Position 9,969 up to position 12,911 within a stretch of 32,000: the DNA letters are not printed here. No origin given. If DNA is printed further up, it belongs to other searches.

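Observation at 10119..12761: MetF (methylene-THF reductase) fused to AcsD (corrinoid Fe-S protein small subunit) in one 880-aa protein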

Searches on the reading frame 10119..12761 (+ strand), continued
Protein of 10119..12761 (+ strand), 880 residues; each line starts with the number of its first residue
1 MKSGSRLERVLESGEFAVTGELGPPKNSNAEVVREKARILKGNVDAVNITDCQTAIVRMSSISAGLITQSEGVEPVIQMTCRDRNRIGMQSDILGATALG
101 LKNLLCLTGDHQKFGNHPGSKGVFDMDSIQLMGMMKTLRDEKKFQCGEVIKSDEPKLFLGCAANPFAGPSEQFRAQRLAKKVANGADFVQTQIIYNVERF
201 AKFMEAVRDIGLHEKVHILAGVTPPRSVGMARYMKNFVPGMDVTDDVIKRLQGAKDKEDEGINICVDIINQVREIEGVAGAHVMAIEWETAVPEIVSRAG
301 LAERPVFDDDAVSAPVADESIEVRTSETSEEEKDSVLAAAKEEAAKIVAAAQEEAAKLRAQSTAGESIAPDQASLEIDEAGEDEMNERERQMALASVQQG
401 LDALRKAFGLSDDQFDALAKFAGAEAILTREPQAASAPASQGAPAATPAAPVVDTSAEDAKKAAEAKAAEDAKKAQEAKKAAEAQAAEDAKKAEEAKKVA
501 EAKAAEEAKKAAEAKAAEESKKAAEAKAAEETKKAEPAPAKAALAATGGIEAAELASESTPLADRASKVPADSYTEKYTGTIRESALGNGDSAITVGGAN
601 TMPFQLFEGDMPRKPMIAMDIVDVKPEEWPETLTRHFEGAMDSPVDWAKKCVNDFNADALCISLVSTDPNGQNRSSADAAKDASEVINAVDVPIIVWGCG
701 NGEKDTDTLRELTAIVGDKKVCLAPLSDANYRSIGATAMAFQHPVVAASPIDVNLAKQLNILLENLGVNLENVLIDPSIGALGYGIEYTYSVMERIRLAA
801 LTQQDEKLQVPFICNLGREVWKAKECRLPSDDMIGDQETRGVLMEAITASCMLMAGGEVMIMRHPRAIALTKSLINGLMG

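Call 41: find_homologous_proteins(query=L046:9330-9992:+, max_evalue=0.00001)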
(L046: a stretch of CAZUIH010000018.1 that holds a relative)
Query L046:9330-9992:+ (221 aa): 2079 proteins with E <= 0.00001 among 2391 candidates; the best 120 are listed.
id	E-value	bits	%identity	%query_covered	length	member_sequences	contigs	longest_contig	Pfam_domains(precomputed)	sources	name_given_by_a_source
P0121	3.5e-147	506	100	100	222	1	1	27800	PF12225.14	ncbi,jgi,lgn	-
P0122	3.3e-126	437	83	100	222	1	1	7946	PF12225.14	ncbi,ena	-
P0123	4.1e-125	434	84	100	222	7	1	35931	PF12225.14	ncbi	-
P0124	2.5e-124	431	83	100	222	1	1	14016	PF12225.14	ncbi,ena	-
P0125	4.6e-124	430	82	100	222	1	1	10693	PF12225.14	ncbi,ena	-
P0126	1.0e-123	429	82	100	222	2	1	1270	PF12225.14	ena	-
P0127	1.3e-123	429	83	100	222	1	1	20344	PF12225.14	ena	-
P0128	1.9e-123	428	82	100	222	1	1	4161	PF12225.14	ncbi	-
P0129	5.4e-123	427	82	100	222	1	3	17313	PF12225.14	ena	-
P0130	1.0e-122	426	82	100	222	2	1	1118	PF12225.14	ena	-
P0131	7.5e-122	423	82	100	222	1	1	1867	PF12225.14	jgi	-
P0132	9.0e-122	423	81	100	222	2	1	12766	PF12225.14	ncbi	-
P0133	2.0e-121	422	80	100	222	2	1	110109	PF12225.14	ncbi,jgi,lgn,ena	-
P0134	6.8e-121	420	81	100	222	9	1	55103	PF12225.14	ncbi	-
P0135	7.3e-121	420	80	100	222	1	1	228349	PF12225.14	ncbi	-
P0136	8.1e-121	420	81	100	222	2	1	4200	PF12225.14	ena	-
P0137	1.6e-120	419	81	100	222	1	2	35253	PF12225.14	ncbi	-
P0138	2.0e-120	418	79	100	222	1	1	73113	PF12225.14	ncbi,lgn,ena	-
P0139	2.2e-120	418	81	100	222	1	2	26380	PF12225.14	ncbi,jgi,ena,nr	ncbi:MAG: hypothetical protein GXO58_08240 [Thermodesulfobacteria bacterium]|nr:hypothetical protein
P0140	3.5e-120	418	81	100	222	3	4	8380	PF12225.14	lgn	-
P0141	1.1e-119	416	79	100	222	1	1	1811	PF12225.14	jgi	-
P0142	1.6e-119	415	79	100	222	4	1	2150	PF12225.14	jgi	jgi:ferredoxin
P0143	2.1e-119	415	79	100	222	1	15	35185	PF12225.14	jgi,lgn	jgi:ferredoxin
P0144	2.1e-119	415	80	100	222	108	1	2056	PF12225.14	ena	-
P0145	2.2e-119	415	78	100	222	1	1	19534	PF12225.14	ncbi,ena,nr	ncbi:MAG: hypothetical protein GWP10_00215 [Nitrospiraceae bacterium]|nr:hypothetical protein [Nitro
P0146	2.6e-119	415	80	100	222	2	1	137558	PF12225.14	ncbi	-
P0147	6.7e-119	413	79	100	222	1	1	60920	PF12225.14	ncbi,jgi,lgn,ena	-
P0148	1.6e-118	412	80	100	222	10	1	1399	PF12225.14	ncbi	ncbi:MAG: methylenetetrahydrofolate reductase C-terminal domain-containing protein [Dissulfurimicrob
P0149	1.8e-118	412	78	100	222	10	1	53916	PF12225.14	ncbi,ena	-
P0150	7.0e-118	410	77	100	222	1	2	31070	PF12225.14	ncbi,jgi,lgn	-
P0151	2.6e-117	408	77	100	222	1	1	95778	PF12225.14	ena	-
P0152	2.6e-117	408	77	100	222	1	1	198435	PF12225.14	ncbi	-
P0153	3.3e-117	408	77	100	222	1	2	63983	PF12225.14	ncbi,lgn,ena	-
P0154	5.0e-117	407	77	100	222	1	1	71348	PF12225.14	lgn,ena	-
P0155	1.0e-116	406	78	100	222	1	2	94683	PF12225.14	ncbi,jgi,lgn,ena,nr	ncbi:MAG TPA: hypothetical protein EYP57_06065 [Thermodesulfobacteriaceae bacterium]|nr:hypothetical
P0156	1.7e-116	406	77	100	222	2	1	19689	PF12225.14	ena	-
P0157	1.8e-116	406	76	100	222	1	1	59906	PF12225.14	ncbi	-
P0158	1.8e-116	406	82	94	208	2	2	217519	PF12225.14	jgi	-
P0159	1.9e-116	405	76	100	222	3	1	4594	PF12225.14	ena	-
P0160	2.9e-116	405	77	100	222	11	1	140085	PF12225.14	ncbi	-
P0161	4.3e-116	404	79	100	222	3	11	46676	PF12225.14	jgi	jgi:ferredoxin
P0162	5.8e-116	404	76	100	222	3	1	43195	PF12225.14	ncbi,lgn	ncbi:MAG: methylenetetrahydrofolate reductase C-terminal domain-containing protein [Deltaproteobacte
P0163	1.9e-115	402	76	100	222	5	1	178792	PF12225.14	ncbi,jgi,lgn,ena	-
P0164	7.5e-115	400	78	100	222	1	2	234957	PF12225.14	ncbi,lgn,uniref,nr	ncbi:hypothetical protein G3N55_06680 [Dissulfurirhabdus thermomarina]|uniref:Methylene-tetrahydrofo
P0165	8.9e-115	400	76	100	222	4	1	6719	PF12225.14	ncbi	-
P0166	1.0e-114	400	76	100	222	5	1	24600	PF12225.14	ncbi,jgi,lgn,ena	-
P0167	1.5e-114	399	77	100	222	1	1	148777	PF12225.14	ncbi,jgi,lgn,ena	-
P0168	4.3e-113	394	74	100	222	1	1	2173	PF12225.14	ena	-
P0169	4.4e-113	394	76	100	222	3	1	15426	PF12225.14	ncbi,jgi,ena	jgi:ferredoxin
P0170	6.7e-113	394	76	100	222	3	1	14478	PF12225.14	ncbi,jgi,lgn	-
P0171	6.8e-113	394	73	100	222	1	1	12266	PF12225.14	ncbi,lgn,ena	-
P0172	1.2e-112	393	76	100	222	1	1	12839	PF12225.14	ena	-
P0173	2.3e-112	392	75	100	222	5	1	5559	PF12225.14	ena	-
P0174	3.0e-112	392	74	100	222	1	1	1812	PF12225.14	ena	-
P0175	3.2e-112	392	75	100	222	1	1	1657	PF12225.14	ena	-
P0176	8.9e-112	390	74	100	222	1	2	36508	PF12225.14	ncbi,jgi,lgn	-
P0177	1.1e-111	390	74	100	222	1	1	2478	PF12225.14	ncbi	-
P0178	1.7e-111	389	75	100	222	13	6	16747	PF12225.14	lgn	-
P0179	9.2e-111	387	74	100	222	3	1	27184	PF12225.14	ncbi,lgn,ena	-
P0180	1.8e-110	386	79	94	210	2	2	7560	PF12225.14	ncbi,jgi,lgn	-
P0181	2.0e-110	386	74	100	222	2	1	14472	PF12225.14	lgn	-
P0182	2.9e-110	385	71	100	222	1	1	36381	PF12225.14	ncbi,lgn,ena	-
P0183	4.3e-110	385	72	100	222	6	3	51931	PF12225.14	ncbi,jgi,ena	-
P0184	3.3e-109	382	71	100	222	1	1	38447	PF12225.14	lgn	-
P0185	2.3e-105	369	69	100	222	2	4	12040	PF12225.14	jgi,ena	-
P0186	1.5e-104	367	68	100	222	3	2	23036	PF12225.14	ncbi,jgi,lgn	-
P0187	8.8e-104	364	67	100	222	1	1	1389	PF12225.14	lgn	-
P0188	1.0e-100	354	67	100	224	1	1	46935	PF12225.14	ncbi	ncbi:methylenetetrahydrofolate reductase C-terminal domain-containing protein [Thermosulfuriphilus s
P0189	1.3e-98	347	65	100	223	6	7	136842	PF12225.14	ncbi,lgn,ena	-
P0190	2.7e-95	336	65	100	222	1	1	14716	PF12225.14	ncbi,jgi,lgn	-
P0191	3.4e-95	336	65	100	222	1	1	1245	PF12225.14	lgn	-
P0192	4.7e-95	335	65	100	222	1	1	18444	PF12225.14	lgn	-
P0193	1.6e-94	334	64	100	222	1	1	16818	PF12225.14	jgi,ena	-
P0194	2.7e-94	333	63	100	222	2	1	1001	PF12225.14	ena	-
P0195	5.3e-94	332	65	100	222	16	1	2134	PF12225.14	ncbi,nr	ncbi:MAG: methylenetetrahydrofolate reductase C-terminal domain-containing protein [Desulfobulbaceae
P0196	5.4e-94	332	62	100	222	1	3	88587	PF12225.14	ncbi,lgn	ncbi:MAG: methylenetetrahydrofolate reductase C-terminal domain-containing protein [Thermodesulfobac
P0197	6.1e-94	332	64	100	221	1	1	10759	PF12225.14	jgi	jgi:ferredoxin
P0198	1.1e-93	331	62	100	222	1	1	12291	PF12225.14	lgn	-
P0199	1.7e-93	330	64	100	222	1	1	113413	PF12225.14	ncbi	ncbi:MAG: methylenetetrahydrofolate reductase C-terminal domain-containing protein [Thermodesulfobac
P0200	2.0e-93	330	63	100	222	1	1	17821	PF12225.14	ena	-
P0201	2.5e-93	330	64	100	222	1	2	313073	PF12225.14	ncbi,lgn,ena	-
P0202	3.0e-93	330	63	100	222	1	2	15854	PF12225.14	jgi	-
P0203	3.2e-93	329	60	100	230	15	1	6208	PF12225.14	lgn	-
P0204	3.3e-93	329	64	100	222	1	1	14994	PF12225.14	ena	-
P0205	3.7e-93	329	64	100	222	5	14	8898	PF12225.14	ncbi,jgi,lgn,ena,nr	ncbi:MAG: hypothetical protein COX17_02845 [Deltaproteobacteria bacterium CG23_combo_of_CG06-09_8_20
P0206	3.9e-93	329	63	100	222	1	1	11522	PF12225.14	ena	-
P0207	6.5e-93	328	62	100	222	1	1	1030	PF12225.14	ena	-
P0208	7.4e-93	328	60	100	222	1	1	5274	PF12225.14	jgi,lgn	jgi:ferredoxin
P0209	7.8e-93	328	61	100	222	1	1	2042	PF12225.14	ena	-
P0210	1.0e-92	328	63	100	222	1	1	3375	PF12225.14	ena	-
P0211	1.0e-92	328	63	100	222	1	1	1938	PF12225.14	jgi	jgi:ferredoxin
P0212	1.3e-92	328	60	100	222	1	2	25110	PF12225.14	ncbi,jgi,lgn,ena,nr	ncbi:MAG TPA: hypothetical protein ENN18_02205 [Proteobacteria bacterium]|nr:hypothetical protein [P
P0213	1.3e-92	327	63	100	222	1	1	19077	PF12225.14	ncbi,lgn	-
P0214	1.3e-92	327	63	100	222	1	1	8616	PF12225.14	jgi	-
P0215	1.7e-92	327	62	100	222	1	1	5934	PF12225.14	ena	-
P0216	1.7e-92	327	64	100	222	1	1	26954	PF12225.14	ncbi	-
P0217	1.7e-92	327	61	100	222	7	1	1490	PF12225.14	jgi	-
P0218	1.9e-92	327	62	100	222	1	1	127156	PF12225.14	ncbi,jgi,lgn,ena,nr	ncbi:MAG: methylenetetrahydrofolate reductase C-terminal domain-containing protein [Desulfobulbaceae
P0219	2.0e-92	327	60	100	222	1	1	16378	PF12225.14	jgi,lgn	jgi:ferredoxin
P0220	2.2e-92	327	63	100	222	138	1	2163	PF12225.14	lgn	-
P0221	2.3e-92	327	61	100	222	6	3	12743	PF12225.14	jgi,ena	jgi:ferredoxin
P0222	2.3e-92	327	65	100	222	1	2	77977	PF12225.14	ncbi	ncbi:MAG: methylenetetrahydrofolate reductase C-terminal domain-containing protein [Thermodesulfobac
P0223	2.3e-92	327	64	100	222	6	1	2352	PF12225.14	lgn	-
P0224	2.6e-92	326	60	100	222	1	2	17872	PF12225.14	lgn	-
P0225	3.2e-92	326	62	100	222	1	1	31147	PF12225.14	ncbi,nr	ncbi:MAG: methylenetetrahydrofolate reductase C-terminal domain-containing protein [Desulfobacterale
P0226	3.5e-92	326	61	100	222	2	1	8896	PF12225.14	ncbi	-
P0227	4.4e-92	326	63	100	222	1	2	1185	PF12225.14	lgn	-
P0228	4.4e-92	326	63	100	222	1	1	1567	PF12225.14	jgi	-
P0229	5.3e-92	325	62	100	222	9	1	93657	PF12225.14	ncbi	-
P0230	5.4e-92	325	62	100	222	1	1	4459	PF12225.14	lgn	-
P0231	5.8e-92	325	62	100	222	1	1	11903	PF12225.14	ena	-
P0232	5.8e-92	325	62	100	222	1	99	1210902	PF12225.14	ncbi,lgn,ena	-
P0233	6.9e-92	325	64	100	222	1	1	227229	PF12225.14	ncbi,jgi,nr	ncbi:MAG: hypothetical protein C4531_08305 [Desulfurivibrio sp.]|nr:MAG: hypothetical protein C4531_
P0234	7.0e-92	325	62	100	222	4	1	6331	PF12225.14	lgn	-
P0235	7.5e-92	325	63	100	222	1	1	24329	PF12225.14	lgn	-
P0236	8.3e-92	325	64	100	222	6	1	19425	PF12225.14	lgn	-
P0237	9.4e-92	325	62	100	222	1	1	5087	PF12225.14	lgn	-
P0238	9.6e-92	325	60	100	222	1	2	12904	PF12225.14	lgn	-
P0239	1.1e-91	324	62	100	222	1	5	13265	PF12225.14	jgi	jgi:ferredoxin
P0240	1.2e-91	324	61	100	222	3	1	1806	PF12225.14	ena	-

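Call 42: find_encoding_contigs(protein=P0233, flank=8000, max_places=2)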
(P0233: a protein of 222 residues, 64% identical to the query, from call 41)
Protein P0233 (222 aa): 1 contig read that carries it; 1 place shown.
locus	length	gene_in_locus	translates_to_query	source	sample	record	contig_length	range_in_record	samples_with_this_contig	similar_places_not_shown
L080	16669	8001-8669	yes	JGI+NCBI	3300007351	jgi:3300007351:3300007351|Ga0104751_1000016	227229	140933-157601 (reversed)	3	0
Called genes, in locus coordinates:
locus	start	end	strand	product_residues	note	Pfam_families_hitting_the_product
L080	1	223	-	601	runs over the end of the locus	PF07719:TPR_2 (faint), PF01435:Peptidase_M48, PF23914:TPR_CcmH_CycH (faint), PF13424:TPR_12 (faint)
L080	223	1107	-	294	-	-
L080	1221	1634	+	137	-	-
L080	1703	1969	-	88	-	-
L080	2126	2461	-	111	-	-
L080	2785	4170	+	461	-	PF00989:PAS, PF13188:PAS_8 (weak), PF13426:PAS_9, PF00158:Sigma54_activat, PF13191:AAA_16 (weak), PF14532:Sigma54_activ_2, PF25601:AAA_lid_14, PF02954:HTH_8, +2 more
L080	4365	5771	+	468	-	PF00310:GATase_2 (faint), PF13230:GATase_4 (weak), PF13522:GATase_6, PF13537:GATase_7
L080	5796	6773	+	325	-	PF01380:SIS, PF00571:CBS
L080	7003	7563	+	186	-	PF13183:Fer4_8, PF13187:Fer4_9 (weak), PF13534:Fer4_17, PF12838:Fer4_7 (weak), PF13484:Fer4_16 (weak), PF13237:Fer4_10, PF14697:Fer4_21, PF13187:Fer4_9 (weak), +6 more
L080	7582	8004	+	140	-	PF02662:FlpD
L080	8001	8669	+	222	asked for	PF12225:DUF5981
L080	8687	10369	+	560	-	PF01435:Peptidase_M48, PF00515:TPR_1 (faint), PF07719:TPR_2 (faint), PF09976:TPR_21 (faint), PF13181:TPR_8 (faint), PF13371:TPR_9 (faint), PF13432:TPR_16 (weak), PF13414:TPR_11 (weak)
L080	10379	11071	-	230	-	PF12945:PilZNR, PF07238:PilZ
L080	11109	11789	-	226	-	PF02545:Maf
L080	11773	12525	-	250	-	PF00106:adh_short, PF08659:KR, PF23441:SDR, PF13561:adh_short_C2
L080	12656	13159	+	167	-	PF11322:DUF3124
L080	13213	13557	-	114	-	-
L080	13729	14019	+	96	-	PF01909:NTP_transf_2, PF18765:Polbeta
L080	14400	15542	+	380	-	PF02463:SMC_N (weak), PF13175:AAA_15, PF13555:AAA_29 (weak), PF13304:AAA_21, PF13175:AAA_15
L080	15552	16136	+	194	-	-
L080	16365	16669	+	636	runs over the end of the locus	PF13191:AAA_16, PF13401:AAA_22, PF21327:GspA_C39-like, PF01471:PG_binding_1 (weak)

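Call 43: find_encoding_contigs(protein=P0232, flank=8000, max_places=2)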
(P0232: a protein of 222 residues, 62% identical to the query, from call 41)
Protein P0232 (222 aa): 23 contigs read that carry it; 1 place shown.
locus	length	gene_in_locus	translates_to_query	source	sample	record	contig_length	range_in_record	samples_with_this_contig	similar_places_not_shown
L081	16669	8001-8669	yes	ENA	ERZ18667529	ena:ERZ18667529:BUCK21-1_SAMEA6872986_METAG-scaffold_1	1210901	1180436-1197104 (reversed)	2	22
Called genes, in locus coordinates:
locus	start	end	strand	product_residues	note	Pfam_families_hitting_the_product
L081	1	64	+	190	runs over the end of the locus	PF02677:QueH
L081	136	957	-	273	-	PF13512:TPR_18, PF13174:TPR_6 (faint), PF13525:YfiO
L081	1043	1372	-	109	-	PF00085:Thioredoxin, PF13098:Thioredoxin_2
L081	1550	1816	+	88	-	-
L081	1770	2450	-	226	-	PF13489:Methyltransf_23 (weak), PF08241:Methyltransf_11, PF08242:Methyltransf_12 (faint), PF13649:Methyltransf_25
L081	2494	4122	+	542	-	PF02219:MTHFR, PF12225:DUF5981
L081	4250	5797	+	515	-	PF13230:GATase_4 (weak), PF13522:GATase_6, PF13537:GATase_7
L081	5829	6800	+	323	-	PF01380:SIS, PF00571:CBS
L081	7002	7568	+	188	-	PF25160:LdpA_Fe-S-bd (faint), PF13183:Fer4_8, PF13534:Fer4_17, PF13484:Fer4_16 (weak), PF13237:Fer4_10, PF14697:Fer4_21 (weak), PF12838:Fer4_7 (weak), PF13187:Fer4_9 (weak), +5 more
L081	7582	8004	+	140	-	PF02662:FlpD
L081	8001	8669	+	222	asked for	PF12225:DUF5981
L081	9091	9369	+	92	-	PF02604:PhdYeFM_antitox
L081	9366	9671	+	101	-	PF05016:ParE_toxin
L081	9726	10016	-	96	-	PF01381:HTH_3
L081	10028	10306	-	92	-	PF05015:HigB-like_toxin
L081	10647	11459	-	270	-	PF19866:DUF6339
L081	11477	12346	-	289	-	-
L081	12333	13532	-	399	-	-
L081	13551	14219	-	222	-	-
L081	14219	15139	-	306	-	PF00145:DNA_methylase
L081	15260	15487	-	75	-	-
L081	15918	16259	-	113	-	PF03840:SecG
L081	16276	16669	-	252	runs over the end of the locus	PF00121:TIM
